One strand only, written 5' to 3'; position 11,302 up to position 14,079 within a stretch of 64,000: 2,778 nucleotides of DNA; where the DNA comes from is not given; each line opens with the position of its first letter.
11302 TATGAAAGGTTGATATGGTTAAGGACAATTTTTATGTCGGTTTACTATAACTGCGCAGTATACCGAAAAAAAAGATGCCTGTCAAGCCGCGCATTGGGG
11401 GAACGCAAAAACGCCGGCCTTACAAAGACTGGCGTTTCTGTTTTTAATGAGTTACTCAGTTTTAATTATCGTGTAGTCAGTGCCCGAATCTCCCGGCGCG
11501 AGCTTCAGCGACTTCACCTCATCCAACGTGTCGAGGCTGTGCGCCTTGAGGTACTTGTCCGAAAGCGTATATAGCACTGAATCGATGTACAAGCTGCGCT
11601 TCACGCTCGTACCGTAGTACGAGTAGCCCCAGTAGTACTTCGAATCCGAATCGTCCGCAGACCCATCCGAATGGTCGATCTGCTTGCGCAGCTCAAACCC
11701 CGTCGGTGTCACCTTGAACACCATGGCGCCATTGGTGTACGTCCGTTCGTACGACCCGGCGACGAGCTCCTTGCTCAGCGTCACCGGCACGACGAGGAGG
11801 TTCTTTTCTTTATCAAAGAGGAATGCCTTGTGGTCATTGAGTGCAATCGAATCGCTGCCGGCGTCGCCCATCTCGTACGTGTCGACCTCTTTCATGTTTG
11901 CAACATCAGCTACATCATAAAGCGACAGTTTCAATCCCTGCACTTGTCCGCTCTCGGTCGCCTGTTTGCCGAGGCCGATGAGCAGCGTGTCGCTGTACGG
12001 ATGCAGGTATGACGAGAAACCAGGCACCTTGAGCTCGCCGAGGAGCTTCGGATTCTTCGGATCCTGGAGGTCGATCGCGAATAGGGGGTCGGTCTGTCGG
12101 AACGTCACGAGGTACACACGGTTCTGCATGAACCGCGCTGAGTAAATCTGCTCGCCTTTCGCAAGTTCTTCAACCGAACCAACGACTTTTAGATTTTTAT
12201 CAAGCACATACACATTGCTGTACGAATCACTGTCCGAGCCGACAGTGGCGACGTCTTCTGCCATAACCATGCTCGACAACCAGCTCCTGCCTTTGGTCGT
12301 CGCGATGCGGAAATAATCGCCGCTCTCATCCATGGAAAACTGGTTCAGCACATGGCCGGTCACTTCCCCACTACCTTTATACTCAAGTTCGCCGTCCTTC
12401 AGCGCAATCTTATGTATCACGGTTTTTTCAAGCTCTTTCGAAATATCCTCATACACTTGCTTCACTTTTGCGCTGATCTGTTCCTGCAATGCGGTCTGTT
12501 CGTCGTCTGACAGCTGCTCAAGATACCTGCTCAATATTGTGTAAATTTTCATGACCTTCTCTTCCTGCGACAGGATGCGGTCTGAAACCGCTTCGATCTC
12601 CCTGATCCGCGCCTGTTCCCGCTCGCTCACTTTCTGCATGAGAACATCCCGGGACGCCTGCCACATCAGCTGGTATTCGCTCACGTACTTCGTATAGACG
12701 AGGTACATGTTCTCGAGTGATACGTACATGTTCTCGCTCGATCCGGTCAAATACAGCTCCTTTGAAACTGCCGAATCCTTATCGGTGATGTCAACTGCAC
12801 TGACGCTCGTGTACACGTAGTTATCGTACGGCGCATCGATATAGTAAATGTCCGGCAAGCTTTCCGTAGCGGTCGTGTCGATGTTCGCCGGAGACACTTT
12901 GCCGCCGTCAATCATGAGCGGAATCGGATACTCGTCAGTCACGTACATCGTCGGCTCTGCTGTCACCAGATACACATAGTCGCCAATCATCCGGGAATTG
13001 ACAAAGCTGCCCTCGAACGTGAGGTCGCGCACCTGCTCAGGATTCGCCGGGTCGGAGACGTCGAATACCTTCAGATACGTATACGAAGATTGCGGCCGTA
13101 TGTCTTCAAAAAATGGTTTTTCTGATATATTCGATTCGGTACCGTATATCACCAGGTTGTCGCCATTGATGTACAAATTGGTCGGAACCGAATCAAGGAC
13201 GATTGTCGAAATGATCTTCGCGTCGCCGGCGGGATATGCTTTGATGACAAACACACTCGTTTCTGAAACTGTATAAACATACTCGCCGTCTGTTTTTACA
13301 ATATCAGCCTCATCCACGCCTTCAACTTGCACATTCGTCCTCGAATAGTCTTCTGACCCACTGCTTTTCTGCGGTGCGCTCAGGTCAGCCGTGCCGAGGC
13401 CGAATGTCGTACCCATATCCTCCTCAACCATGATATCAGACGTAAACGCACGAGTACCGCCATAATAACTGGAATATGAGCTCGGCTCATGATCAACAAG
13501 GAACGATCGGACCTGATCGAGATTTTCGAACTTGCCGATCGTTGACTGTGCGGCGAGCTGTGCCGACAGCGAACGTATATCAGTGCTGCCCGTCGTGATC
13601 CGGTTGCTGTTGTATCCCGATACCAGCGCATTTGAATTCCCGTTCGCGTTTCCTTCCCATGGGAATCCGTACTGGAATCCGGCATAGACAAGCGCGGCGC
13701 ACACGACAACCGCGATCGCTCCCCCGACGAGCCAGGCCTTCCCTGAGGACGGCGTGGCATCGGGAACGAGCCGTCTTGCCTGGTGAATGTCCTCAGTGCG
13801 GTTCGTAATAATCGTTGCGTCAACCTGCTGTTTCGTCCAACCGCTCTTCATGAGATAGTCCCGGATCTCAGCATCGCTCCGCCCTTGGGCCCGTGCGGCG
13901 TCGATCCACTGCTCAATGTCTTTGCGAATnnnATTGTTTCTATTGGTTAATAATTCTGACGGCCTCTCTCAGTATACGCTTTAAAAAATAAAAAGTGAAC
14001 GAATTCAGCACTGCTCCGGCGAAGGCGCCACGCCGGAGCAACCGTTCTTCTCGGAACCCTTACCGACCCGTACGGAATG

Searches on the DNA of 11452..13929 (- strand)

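Call 80: search_rna_families(sources=[L056, L063, L072, L085], threshold=evalue, max_evalue=1)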
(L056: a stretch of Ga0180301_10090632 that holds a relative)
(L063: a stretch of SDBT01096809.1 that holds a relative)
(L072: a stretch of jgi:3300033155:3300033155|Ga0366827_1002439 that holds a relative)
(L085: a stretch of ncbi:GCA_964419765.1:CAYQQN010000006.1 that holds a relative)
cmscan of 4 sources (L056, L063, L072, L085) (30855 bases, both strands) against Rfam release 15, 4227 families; matches with E-value up to 1: 1.
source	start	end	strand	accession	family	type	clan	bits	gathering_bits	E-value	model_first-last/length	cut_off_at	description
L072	11133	11224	+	RF04178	BTnc005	Gene; sRNA;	-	25.1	174.8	0.069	1-205/205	no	Bacteroides sRNA BTnc005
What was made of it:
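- On Any Rfam 15 family: Nothing appears in the homologues at E<=1 (call 80).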
